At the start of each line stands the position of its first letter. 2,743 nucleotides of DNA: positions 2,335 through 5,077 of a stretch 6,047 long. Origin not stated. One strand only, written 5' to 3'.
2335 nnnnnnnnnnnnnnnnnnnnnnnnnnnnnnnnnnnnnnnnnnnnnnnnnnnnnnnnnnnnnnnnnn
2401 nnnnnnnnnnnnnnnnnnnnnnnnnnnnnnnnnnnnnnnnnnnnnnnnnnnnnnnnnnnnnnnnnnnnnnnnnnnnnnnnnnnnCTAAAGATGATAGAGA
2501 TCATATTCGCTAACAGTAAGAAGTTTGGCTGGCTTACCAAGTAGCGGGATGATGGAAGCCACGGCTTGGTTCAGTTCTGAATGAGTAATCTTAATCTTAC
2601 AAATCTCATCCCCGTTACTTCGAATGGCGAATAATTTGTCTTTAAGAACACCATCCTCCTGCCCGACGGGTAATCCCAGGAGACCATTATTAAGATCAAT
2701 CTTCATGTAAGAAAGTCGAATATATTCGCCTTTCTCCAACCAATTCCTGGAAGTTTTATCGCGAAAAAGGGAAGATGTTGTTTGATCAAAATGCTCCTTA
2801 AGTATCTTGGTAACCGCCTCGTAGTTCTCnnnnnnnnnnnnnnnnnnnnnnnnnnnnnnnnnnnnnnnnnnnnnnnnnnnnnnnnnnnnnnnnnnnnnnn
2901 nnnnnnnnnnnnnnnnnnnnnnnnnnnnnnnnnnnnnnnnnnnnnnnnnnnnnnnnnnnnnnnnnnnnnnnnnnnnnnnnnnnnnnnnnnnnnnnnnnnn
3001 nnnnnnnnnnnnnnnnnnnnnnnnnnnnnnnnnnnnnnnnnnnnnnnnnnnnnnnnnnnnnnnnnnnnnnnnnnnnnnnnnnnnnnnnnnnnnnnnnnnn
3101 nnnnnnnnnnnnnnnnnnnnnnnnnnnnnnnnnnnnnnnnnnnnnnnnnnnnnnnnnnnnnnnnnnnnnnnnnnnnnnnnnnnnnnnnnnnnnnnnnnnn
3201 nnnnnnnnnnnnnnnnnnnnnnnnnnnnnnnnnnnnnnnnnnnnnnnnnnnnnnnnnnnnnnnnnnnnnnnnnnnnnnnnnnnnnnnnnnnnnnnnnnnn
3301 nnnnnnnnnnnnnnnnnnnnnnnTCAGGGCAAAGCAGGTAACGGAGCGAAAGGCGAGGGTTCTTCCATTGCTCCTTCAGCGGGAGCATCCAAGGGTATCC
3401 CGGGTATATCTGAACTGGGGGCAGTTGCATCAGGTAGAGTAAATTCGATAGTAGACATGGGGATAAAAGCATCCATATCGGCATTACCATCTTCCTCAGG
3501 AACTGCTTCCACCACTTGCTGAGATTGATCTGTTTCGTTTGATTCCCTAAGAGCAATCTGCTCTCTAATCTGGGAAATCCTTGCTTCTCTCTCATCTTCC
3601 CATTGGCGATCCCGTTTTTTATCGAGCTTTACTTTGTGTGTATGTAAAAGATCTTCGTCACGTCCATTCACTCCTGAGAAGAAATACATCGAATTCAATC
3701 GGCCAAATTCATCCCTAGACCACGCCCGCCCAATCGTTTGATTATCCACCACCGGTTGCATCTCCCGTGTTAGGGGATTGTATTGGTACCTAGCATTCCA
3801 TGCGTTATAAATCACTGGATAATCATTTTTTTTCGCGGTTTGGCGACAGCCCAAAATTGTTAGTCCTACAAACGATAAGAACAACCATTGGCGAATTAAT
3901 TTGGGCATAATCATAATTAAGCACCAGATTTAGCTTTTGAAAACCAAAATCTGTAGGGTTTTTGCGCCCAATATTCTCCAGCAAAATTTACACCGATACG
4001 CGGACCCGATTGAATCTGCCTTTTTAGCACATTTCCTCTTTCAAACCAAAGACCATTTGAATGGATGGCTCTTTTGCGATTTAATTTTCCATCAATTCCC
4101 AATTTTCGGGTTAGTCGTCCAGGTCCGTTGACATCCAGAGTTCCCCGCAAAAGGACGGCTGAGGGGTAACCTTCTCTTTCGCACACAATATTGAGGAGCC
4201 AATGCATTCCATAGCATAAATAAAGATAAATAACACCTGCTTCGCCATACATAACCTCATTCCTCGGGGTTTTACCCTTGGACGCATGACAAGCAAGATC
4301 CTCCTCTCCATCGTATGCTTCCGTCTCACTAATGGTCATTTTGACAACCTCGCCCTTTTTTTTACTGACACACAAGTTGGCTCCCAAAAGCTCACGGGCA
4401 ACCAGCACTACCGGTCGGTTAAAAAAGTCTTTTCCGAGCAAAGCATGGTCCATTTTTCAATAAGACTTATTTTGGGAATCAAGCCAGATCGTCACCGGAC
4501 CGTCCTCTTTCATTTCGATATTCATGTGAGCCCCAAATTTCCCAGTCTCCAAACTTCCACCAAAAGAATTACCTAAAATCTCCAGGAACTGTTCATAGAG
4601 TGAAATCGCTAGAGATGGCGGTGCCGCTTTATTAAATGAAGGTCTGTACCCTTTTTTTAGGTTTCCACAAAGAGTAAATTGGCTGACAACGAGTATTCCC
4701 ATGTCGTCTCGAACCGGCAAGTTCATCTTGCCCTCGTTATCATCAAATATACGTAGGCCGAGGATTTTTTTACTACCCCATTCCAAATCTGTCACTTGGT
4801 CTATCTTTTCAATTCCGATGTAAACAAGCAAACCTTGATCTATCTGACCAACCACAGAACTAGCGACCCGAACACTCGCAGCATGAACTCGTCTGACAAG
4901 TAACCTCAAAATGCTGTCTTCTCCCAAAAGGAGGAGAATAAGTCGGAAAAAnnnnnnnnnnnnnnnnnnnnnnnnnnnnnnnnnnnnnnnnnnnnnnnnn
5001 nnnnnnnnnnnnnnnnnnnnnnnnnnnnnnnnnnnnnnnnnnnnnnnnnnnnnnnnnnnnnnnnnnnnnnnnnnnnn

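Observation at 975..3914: Four-gene, translationally coupled module of unrecognisable proteins: candidate novel envelope-associated system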

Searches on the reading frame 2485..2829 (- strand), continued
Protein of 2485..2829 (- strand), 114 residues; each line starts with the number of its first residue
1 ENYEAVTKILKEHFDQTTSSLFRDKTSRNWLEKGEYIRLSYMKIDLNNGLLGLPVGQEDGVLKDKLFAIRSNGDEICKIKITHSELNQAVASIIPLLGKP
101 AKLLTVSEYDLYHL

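Call 60: search_protein_families(library=pfam, proteins=[L030:3183-4097:+, L030:4163-4708:+], max_evalue=0.1)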
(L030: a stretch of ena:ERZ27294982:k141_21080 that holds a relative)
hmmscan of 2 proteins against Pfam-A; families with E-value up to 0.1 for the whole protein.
L030:3183-4097:+ (304 aa): 27 families (the best 25 are shown)
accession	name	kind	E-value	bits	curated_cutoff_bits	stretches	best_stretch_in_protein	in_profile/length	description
PF24319.2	DUF7491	-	2.6e-05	24.8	30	1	97-178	4-85/90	Coiled-coil region of unknown function (DUF7491)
PF13870.11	CCDC113_CCDC96_CC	-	8.1e-05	22.9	31.6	1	78-171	41-134/177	CCDC113/CCDC96, coiled-coil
PF13851.11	GAS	-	0.00017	21.4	32.3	1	80-180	27-130/200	Growth-arrest specific micro-tubule binding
PF10473.14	CENP-F_leu_zip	-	0.00022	21.7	34.5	1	102-190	47-135/140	Leucine-rich repeats of kinetochore protein Cenp-F/LEK1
PF25450.1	Rab11-FIP3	-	0.001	19.8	31.9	1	50-135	32-117/125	Rab11-FIP3-like domain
PF17675.6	APG6_N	-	0.0015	19.4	45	0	55-128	20-116/132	Apg6 coiled-coil region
PF01496.24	V_ATPase_I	-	0.0021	16.5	30.7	1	40-146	30-135/815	V-type ATPase 116kDa subunit family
PF11365.13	SOGA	-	0.0024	19.3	31.1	1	47-133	7-80/94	Protein SOGA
PF08317.16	Spc7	-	0.0032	17.3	34.5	1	118-176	137-195/196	Spc7 kinetochore protein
PF08614.16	ATG16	-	0.0042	17.7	33.7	0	33-181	25-176/200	Autophagy protein 16 (ATG16)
PF25078.1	DUF7801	-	0.0058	17.3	33.2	1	75-167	56-148/155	Domain of unknown function (DUF7801)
PF09726.14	Macoilin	-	0.0058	15.7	32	1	45-178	346-482/671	Macoilin family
PF07889.17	DUF1664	-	0.013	16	34.6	1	67-135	43-108/124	Protein of unknown function (DUF1664)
PF11932.13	DUF3450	-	0.016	14.9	32.6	1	107-184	16-93/241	Protein of unknown function (DUF3450)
PF09763.15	Sec3_CC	-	0.018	15.3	27.1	1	52-155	29-128/133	Exocyst complex component Sec3, coiled-coil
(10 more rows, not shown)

L030:4163-4708:+ (181 aa): 0 families

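Call 80: list_cluster_members(proteins=[P0099, P0100, P0104, P0089, P0081, P0085, P0090, P0095, P0096, P0102])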
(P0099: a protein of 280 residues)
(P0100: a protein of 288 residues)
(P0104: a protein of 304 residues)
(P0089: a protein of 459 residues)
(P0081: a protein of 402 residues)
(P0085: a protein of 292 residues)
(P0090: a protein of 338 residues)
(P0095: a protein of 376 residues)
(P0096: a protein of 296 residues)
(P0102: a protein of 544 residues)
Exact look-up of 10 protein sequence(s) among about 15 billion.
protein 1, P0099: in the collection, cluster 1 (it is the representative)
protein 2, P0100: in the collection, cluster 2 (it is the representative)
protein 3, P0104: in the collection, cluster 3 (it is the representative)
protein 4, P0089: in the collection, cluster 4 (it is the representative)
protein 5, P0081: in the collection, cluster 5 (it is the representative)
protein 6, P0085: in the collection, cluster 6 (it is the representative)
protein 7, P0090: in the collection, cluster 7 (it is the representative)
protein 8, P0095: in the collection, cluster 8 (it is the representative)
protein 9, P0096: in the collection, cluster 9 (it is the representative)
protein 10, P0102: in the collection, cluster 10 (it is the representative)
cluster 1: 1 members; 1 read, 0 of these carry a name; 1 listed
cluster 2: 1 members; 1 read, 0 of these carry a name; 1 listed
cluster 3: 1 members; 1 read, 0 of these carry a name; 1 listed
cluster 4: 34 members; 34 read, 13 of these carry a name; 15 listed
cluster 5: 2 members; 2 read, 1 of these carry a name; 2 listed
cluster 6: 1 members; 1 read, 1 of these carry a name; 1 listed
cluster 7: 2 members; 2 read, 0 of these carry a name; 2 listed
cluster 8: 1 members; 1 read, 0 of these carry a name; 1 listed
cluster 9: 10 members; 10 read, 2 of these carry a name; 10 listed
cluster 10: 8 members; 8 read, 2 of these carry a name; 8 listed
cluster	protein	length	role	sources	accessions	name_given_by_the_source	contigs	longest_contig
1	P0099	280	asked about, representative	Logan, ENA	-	-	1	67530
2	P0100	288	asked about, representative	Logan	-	-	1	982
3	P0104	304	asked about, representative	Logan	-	-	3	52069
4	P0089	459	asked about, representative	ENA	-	-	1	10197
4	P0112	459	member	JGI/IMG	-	hypothetical protein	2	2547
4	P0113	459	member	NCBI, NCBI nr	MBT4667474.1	MAG: hypothetical protein HOB63_13250 [Opitutae bacterium] | hypothetical protein [Opitutae bacterium]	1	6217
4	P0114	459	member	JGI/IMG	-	hypothetical protein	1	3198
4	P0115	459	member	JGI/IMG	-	hypothetical protein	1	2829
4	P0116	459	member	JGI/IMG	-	hypothetical protein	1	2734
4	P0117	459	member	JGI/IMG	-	hypothetical protein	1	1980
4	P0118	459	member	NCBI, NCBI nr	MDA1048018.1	MAG: hypothetical protein O3A82_13950 [Verrucomicrobia bacterium] | hypothetical protein [Verrucomicrobiota bacterium]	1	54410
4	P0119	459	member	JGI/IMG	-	hypothetical protein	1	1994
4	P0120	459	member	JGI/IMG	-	hypothetical protein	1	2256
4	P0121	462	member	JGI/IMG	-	hypothetical protein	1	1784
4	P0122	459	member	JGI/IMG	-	hypothetical protein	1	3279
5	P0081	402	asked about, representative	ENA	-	-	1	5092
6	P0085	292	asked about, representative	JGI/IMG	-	hypothetical protein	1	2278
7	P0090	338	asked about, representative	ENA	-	-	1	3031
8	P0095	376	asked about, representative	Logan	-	-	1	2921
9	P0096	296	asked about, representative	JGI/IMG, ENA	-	-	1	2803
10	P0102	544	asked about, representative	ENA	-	-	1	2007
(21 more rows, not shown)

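Call 92: find_encoding_contigs(protein=P0069, flank=8000, max_places=2)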
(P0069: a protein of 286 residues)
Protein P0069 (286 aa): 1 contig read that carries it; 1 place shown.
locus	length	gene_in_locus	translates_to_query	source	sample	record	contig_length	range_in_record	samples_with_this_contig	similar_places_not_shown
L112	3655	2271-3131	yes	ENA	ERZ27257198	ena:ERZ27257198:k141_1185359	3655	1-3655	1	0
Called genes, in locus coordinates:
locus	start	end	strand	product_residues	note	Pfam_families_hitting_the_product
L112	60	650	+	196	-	PF18454:Mtd_N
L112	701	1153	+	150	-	PF02580:Tyr_Deacylase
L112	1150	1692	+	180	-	PF02245:Pur_DNA_glyco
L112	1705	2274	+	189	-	-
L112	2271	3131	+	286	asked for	-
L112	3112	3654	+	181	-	?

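Call 93: find_encoding_contigs(protein=P0063, flank=8000, max_places=2)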
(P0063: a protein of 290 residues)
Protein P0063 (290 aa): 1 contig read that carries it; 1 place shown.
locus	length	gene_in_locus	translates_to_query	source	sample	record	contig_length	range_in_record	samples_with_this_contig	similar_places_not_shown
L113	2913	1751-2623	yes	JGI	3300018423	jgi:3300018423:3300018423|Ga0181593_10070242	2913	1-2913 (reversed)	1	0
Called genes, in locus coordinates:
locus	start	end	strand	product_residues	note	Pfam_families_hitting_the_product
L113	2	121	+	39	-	?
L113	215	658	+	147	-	PF02580:Tyr_Deacylase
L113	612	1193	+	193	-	PF02245:Pur_DNA_glyco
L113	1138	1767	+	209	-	-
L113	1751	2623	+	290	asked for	-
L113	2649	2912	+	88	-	?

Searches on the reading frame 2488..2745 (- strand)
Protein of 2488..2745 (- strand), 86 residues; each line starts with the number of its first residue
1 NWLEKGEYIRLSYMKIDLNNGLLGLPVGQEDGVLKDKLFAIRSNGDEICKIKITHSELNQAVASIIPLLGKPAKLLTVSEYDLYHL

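Call 48: search_solved_structures(query=A7, max_evalue=10, show_alignments=4)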
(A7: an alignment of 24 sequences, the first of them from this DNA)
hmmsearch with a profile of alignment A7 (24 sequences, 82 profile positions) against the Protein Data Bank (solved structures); distinct sequences matched with E-value up to 10: 1.
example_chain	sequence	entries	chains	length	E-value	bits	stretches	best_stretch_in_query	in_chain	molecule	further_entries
3jc8_Ta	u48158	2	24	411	0.036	17.2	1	15-42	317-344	LysM domain protein | TsaP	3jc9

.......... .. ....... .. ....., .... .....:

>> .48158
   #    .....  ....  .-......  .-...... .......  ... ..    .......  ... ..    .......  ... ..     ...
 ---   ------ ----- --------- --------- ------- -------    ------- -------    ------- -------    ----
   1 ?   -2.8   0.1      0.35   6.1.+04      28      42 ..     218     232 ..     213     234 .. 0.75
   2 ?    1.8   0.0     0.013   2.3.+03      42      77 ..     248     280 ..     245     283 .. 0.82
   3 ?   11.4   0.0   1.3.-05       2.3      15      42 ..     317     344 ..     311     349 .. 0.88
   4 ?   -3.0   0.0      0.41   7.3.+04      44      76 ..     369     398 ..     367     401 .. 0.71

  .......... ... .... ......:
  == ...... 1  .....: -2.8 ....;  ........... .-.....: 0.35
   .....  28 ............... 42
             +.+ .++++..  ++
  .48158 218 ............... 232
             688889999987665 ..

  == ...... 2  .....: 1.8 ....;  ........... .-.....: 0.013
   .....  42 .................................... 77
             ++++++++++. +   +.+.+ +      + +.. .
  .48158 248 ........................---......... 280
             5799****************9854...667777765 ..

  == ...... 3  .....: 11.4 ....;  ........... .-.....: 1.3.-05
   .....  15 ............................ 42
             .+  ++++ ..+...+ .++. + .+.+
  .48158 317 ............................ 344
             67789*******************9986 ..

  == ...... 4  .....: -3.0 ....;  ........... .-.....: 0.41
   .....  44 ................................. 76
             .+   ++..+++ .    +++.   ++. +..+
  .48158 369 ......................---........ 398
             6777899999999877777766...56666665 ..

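Call 79: find_homologous_proteins(query=A7, max_evalue=0.001)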
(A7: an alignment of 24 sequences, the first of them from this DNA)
Query A7 (24 sequences) (86 aa, profile of the alignment): 5 proteins with E <= 0.001 among 597 candidates.
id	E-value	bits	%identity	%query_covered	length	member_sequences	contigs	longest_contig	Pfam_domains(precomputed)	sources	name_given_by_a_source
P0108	5.4e-20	89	83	100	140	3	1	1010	-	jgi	-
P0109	1.7e-13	68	87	70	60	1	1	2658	-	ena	-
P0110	1.2e-11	62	-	-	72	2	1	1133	-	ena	-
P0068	5.7e-7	47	83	60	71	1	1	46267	-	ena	-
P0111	7.6e-5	40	72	62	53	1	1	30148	-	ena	-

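Call 81: search_protein_families(library=pfam, alignment_id=A7, max_evalue=1)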
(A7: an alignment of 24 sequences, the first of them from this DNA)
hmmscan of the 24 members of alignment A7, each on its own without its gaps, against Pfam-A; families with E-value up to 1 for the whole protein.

A. member 1, seq(86 aa): 0 families

B. families by the number of members that match (of 24 scanned): 10 families
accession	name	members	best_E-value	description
PF16538.11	FlgT_C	8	0.00065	Flagellar assembly protein T, C-terminal domain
PF13250.11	DUF4041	1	0.0063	Domain of unknown function (DUF4041)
PF23843.2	DUF7210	1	0.0069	Domain of unknown function (DUF7210)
PF10683.14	DBD_Tnp_Hermes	1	0.0085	Hermes transposase DNA-binding domain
PF04085.20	MreC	1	0.013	Rod shape-determining protein MreC, barrel core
PF18614.7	RNase_II_C_S1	1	0.094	RNase II-type exonuclease C-terminal S1 domain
PF25823.1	Ams2-SPT21_N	1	0.13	Ams2/SPT21 N-terminal domain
PF17295.7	DUF5348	1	0.13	Domain of unknown function (DUF5348)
PF03336.19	Pox_C4_C10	1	0.24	Poxvirus C4/C10 protein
PF20260.4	PUA_4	1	0.27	RNA methyltransferase PUA domain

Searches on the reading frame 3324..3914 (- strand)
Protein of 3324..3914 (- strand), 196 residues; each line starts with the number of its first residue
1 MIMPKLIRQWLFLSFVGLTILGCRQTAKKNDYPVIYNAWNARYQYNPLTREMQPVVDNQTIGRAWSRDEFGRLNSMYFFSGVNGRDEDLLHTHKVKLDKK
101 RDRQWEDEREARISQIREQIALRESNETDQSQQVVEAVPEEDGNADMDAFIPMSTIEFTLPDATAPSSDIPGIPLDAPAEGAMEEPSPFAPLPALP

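Call 3: search_protein_families(library=pfam, proteins=[window:3324-3914:-], max_evalue=1)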
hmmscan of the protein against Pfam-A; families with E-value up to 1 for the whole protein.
window:3324-3914:- (196 aa): 2 families
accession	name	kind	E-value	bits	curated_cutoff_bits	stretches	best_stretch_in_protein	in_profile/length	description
PF14400.11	Transglut_i_TM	-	0.088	13.2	25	1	64-147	73-154/161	Inactive transglutaminase fused to 7 transmembrane helices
PF00889.24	EF_TS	-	0.19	11.7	27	1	86-136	35-83/204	Elongation factor TS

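Call 4: search_protein_families(library=ncbifam, proteins=[window:3324-3914:-], max_evalue=1)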
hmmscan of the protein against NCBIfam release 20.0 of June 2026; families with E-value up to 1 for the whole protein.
window:3324-3914:- (196 aa): 0 families

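Call 88: search_protein_families(library=pfam, alignment_id=A11, max_evalue=1)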
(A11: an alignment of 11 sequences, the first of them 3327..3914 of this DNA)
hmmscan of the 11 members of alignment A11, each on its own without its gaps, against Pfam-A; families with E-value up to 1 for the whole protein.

A. member 1, window:3327-3914:- (196 aa): 2 families
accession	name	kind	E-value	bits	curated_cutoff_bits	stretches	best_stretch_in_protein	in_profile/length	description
PF14400.11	Transglut_i_TM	-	0.088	13.2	25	1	64-147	73-154/161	Inactive transglutaminase fused to 7 transmembrane helices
PF00889.24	EF_TS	-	0.19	11.7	27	1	86-136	35-83/204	Elongation factor TS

B. families by the number of members that match (of 11 scanned): 3 families
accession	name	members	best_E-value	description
PF12572.13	DUF3752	1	0.04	Protein of unknown function (DUF3752)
PF14400.11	Transglut_i_TM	1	0.088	Inactive transglutaminase fused to 7 transmembrane helices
PF00889.24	EF_TS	1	0.19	Elongation factor TS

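Call 89: search_protein_families(library=padloc, proteins=[window:3324-3914:-], max_evalue=0.1)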
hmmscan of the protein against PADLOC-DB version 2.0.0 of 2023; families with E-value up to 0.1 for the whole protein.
window:3324-3914:- (196 aa): 0 families

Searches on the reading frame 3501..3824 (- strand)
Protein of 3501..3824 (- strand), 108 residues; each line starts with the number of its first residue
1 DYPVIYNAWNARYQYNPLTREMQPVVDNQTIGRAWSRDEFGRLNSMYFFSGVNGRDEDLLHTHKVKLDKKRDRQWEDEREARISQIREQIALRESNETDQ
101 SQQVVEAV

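Call 43: search_solved_structures(query=A5, max_evalue=10, show_alignments=2)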
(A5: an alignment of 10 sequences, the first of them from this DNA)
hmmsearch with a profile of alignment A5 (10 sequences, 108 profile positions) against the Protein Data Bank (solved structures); distinct sequences matched with E-value up to 10: 1.
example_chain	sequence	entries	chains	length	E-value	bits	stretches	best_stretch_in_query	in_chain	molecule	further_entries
6jsj_A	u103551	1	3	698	2.8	11.2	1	46-97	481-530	Dynamin-like GTPase MGM1, mitochondrial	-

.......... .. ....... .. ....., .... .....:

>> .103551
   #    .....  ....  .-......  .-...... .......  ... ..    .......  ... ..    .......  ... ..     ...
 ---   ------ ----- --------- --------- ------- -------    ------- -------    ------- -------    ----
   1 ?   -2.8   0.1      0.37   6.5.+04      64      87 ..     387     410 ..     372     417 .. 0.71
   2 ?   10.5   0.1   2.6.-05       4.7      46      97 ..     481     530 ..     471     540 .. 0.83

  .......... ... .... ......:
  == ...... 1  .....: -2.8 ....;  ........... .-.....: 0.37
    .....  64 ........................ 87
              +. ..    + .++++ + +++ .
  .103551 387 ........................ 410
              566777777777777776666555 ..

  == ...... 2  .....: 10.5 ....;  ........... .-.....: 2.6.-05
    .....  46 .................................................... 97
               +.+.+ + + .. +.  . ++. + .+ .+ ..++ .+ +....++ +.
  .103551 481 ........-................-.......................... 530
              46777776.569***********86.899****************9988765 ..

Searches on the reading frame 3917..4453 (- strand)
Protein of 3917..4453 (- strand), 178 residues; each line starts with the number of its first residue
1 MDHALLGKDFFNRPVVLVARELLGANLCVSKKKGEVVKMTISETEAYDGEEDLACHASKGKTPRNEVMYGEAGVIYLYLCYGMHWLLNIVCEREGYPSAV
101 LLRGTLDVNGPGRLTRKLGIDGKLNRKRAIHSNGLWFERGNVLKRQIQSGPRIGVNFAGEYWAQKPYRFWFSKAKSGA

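Call 3: search_protein_families(library=pfam, proteins=[window:3917-4453:-], max_evalue=1)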
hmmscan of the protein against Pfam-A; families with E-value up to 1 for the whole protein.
window:3917-4453:- (178 aa): 1 family
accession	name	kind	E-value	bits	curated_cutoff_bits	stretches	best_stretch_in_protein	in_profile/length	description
PF02245.21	Pur_DNA_glyco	-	2.5e-50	170.8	27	2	9-104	1-93/181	Methylpurine-DNA glycosylase (MPG)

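Call 4: search_protein_families(library=ncbifam, proteins=[window:3917-4453:-], max_evalue=1)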
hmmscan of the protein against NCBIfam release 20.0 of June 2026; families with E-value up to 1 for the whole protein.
window:3917-4453:- (178 aa): 6 families
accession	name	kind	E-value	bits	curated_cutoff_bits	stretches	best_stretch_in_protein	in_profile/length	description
TIGR00567.1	3mg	subfamily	1.6e-45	155.1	116.35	2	6-104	1-100/192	DNA-3-methyladenine glycosylase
NF002003.0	PRK00802.1-3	equivalog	1.5e-42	145.3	182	2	5-104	6-100/203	DNA-3-methyladenine glycosylase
NF002004.0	PRK00802.1-4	equivalog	3.3e-40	137.5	211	1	3-159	4-161/182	DNA-3-methyladenine glycosylase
NF002002.0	PRK00802.1-2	equivalog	4.3e-34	117.6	249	2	2-104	2-103/197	DNA-3-methyladenine glycosylase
NF002001.0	PRK00802.1-1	equivalog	1.3e-33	116.3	272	2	6-104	3-101/202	DNA-3-methyladenine glycosylase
NF002005.0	PRK00802.1-5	equivalog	7.3e-12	45.5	229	1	4-105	7-103/230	DNA-3-methyladenine glycosylase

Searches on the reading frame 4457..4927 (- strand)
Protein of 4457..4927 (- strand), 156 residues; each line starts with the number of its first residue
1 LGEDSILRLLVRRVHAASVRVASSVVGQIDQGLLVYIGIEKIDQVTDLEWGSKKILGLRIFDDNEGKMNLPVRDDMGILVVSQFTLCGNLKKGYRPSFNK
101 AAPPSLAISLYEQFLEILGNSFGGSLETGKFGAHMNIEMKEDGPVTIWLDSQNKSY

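Call 3: search_protein_families(library=pfam, proteins=[window:4457-4927:-], max_evalue=1)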
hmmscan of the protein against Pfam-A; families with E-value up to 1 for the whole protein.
window:4457-4927:- (156 aa): 2 families
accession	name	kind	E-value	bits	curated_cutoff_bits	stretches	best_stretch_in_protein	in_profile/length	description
PF02580.21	Tyr_Deacylase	-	1.7e-48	165.1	25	1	8-150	1-144/144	D-Tyr-tRNA(Tyr) deacylase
PF16110.10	DUF4828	-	0.099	13.6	23.3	1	130-156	51-77/79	Domain of unknown function (DUF4828)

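Call 4: search_protein_families(library=ncbifam, proteins=[window:4457-4927:-], max_evalue=1)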
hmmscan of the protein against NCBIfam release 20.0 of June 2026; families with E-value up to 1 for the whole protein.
window:4457-4927:- (156 aa): 1 family
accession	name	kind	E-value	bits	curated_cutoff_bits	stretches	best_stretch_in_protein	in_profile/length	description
TIGR00256.1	TIGR00256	equivalog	6.8e-45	153.1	101.5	1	9-151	3-145/146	D-aminoacyl-tRNA deacylase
